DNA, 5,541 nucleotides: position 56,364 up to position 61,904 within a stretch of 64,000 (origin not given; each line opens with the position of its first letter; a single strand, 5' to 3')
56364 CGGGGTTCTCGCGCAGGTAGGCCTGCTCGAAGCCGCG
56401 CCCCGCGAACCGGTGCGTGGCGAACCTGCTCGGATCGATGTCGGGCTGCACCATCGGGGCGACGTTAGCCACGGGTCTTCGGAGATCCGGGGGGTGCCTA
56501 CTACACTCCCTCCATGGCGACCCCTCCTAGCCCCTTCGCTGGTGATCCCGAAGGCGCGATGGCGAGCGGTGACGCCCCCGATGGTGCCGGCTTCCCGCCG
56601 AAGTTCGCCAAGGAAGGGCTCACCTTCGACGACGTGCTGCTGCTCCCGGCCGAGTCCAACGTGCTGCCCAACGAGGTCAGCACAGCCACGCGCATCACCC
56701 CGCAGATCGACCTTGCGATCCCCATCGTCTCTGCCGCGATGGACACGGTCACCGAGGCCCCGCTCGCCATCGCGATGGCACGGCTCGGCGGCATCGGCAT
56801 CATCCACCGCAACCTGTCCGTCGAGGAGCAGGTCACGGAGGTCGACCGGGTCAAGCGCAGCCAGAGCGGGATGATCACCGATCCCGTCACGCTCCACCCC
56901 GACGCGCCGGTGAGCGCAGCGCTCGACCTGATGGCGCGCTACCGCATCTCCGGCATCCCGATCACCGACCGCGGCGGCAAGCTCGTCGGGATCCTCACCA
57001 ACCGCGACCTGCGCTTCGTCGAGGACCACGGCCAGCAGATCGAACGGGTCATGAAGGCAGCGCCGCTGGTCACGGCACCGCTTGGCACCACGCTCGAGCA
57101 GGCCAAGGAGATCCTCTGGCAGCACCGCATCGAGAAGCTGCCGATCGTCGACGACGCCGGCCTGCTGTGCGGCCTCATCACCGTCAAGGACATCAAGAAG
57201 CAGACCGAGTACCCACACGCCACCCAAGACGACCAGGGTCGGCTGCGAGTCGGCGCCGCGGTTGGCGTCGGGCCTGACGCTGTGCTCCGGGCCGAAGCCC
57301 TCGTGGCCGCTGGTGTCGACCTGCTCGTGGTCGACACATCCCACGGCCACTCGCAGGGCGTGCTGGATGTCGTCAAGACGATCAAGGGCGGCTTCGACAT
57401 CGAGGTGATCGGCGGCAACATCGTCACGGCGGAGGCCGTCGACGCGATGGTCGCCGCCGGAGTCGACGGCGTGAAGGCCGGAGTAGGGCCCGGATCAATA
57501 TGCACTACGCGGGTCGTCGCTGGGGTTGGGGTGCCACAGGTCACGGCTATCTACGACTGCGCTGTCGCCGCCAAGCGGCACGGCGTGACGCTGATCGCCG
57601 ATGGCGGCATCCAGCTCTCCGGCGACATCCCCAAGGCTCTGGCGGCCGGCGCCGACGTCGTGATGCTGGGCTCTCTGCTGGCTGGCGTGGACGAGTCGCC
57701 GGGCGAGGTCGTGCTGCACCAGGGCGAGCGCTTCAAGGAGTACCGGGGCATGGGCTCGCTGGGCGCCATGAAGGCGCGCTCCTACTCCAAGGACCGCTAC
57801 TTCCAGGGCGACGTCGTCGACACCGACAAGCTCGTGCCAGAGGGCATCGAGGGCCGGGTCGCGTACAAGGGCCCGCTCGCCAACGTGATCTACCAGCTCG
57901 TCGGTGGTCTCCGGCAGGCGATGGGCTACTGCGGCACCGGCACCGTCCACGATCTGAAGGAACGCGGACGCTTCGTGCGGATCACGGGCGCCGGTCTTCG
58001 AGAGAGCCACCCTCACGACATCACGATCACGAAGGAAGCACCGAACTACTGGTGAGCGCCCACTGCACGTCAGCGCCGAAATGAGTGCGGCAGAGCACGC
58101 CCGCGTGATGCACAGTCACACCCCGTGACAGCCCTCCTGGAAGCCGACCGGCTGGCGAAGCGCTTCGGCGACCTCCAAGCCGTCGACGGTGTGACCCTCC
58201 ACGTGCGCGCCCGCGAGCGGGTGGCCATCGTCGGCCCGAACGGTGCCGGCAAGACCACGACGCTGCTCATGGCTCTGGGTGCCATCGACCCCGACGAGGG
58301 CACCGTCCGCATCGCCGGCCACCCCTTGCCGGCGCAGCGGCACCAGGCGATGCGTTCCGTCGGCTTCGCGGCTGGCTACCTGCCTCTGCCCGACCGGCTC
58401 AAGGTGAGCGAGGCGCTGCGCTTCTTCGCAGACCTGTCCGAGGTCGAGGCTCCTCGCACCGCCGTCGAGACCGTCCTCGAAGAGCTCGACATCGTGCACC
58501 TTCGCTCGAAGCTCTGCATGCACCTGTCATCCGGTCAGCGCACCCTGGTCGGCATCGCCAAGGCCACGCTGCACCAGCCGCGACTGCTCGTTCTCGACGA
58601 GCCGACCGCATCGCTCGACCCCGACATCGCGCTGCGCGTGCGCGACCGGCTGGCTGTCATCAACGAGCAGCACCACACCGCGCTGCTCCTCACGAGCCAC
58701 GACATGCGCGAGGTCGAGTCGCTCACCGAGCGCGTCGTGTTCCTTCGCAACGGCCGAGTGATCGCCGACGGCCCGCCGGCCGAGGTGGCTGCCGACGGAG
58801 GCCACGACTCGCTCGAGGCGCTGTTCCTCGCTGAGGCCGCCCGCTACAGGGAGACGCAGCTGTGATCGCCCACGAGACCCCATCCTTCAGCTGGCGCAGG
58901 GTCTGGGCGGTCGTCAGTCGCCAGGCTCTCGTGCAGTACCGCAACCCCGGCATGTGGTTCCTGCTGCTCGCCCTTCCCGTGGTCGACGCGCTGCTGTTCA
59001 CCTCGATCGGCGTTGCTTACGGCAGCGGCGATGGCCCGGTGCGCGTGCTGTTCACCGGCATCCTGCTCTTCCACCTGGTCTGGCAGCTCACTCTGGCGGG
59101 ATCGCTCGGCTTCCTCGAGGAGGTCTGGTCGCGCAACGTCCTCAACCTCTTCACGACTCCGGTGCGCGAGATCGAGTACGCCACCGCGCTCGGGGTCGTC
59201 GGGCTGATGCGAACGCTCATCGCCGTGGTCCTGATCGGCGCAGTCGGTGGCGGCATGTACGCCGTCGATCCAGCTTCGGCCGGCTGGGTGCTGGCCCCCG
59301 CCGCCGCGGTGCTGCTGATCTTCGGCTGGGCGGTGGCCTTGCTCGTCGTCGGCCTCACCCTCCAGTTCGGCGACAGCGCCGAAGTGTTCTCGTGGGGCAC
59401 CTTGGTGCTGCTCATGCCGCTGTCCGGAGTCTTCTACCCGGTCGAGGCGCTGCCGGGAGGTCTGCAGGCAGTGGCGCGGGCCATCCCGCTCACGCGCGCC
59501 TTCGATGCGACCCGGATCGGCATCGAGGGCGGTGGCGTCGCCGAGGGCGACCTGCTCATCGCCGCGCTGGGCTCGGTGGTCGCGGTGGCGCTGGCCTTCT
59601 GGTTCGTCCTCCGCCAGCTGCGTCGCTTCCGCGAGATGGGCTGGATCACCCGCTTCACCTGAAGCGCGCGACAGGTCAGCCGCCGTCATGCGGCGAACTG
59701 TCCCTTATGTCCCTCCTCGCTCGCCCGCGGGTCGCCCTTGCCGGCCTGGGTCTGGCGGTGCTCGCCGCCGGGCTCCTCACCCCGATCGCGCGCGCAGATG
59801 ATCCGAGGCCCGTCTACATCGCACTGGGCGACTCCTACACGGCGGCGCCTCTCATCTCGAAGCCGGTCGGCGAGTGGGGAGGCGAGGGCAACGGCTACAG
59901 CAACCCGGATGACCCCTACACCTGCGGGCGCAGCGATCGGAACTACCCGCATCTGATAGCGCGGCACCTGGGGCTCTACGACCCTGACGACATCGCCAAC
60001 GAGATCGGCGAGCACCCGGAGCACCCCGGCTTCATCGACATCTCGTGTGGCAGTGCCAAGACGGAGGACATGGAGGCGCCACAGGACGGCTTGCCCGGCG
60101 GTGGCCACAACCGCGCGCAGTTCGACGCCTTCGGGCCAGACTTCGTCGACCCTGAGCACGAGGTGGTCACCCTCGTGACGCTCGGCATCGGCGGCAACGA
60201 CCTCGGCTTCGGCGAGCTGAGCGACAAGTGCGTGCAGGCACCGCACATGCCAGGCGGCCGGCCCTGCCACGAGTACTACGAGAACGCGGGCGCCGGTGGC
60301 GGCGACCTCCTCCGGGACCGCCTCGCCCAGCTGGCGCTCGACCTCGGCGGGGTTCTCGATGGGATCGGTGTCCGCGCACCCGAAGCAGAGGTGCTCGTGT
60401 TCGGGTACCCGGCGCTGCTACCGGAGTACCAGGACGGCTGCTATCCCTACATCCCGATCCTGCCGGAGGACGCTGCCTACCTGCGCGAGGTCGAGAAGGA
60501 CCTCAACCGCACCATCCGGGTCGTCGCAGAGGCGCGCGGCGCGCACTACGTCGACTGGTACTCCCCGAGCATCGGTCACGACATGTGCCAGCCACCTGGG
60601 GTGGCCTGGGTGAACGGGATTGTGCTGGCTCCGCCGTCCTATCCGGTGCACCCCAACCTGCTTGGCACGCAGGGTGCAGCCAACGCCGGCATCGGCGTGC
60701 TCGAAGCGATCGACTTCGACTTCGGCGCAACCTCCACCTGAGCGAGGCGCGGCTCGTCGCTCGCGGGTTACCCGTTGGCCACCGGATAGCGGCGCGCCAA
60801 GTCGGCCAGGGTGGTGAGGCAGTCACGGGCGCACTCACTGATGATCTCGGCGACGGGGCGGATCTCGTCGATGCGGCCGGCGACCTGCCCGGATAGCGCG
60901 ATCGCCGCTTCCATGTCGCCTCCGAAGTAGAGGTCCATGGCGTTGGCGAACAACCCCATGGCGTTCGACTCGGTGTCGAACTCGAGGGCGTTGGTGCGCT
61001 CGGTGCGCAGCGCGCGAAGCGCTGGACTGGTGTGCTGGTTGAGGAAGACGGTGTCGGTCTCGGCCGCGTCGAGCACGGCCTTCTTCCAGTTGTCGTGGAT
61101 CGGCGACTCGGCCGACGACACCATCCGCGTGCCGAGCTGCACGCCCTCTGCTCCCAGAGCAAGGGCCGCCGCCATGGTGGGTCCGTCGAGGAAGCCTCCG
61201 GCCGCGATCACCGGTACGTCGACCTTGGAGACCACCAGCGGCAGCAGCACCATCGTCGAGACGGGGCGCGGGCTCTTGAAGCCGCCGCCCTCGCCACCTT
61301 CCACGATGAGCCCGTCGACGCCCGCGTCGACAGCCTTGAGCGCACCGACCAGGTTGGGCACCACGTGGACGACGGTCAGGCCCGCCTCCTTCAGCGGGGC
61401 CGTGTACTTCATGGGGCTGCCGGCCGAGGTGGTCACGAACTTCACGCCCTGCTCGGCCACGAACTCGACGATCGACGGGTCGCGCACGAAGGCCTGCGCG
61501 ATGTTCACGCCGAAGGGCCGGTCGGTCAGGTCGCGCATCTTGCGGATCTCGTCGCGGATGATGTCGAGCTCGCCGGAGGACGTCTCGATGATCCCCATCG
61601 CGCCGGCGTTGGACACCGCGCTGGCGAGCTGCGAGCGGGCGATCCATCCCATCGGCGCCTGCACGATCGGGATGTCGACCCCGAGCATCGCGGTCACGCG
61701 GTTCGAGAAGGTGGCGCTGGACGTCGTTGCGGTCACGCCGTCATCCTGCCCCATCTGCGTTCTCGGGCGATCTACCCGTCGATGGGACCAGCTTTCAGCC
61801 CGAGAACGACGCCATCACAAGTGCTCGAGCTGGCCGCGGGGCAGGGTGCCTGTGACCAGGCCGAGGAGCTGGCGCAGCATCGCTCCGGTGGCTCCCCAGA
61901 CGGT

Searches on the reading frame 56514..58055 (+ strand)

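Call 51: search_protein_families(library=pfam, proteins=[window:56514-58055:+], max_evalue=0.00001)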
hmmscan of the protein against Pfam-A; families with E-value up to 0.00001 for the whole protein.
window:56514-58055:+ (513 aa): 2 families
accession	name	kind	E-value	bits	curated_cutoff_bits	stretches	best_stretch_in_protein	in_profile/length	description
PF00478.31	IMPDH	-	3.7e-158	526.5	25.6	1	35-501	1-345/345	IMP dehydrogenase / GMP reductase domain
PF00571.33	CBS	-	2.5e-24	85.8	24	2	120-167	5-52/57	CBS domain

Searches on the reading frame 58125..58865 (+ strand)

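Call 51: search_protein_families(library=pfam, proteins=[window:58125-58865:+], max_evalue=0.00001)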
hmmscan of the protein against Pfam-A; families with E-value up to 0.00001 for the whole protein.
window:58125-58865:+ (246 aa): 2 families
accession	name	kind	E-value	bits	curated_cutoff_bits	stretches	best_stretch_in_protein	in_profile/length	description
PF00005.33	ABC_tran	-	8.8e-27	94.8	25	1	21-162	2-137/137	ABC transporter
PF13304.12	AAA_21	-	1.1e-11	45.8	27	1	133-195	237-301/304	AAA domain, putative AbiEii toxin, Type IV TA system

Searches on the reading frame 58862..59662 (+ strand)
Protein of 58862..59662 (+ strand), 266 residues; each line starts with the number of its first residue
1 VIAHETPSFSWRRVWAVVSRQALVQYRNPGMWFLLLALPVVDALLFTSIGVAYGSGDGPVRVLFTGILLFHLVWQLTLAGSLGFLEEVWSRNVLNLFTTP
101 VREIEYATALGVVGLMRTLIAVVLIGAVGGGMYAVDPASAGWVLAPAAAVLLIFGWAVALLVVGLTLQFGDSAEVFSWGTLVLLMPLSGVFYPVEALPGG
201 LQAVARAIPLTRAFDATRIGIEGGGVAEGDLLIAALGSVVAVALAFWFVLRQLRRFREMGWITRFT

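Call 51: search_protein_families(library=pfam, proteins=[window:58862-59662:+], max_evalue=0.00001)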
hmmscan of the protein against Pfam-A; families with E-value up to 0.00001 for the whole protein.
window:58862-59662:+ (266 aa): 2 families
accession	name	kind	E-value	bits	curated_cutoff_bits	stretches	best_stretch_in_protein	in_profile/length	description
PF01061.29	ABC2_membrane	-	5.2e-17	62.5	26.9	1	14-220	3-209/211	ABC-2 type transporter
PF12698.13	ABC2_membrane_3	-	7.7e-08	32.3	31.6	1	62-247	163-347/347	ABC-2 family transporter protein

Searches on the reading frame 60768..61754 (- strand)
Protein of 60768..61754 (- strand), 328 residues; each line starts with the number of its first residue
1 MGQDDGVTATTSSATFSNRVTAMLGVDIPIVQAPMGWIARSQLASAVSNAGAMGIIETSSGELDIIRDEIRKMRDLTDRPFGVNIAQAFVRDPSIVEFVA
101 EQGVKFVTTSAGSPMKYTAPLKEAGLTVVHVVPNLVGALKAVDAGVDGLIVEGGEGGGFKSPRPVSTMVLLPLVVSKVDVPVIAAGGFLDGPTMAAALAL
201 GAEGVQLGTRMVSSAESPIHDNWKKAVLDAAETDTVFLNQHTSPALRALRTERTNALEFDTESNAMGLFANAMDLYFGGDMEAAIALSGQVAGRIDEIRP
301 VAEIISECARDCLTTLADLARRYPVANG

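Call 51: search_protein_families(library=pfam, proteins=[window:60768-61754:-], max_evalue=0.00001)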
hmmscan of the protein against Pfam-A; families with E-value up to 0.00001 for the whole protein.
window:60768-61754:- (328 aa): 3 families
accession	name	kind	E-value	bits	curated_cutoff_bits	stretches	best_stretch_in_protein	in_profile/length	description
PF03060.21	NMO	-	5.8e-57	194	28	2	96-307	106-327/331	Nitronate monooxygenase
PF00478.31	IMPDH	-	7.4e-10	38.8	25.6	1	11-219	18-247/345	IMP dehydrogenase / GMP reductase domain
PF01070.24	FMN_dh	-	1.7e-07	31.1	24.9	1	138-212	232-306/350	FMN-dependent dehydrogenase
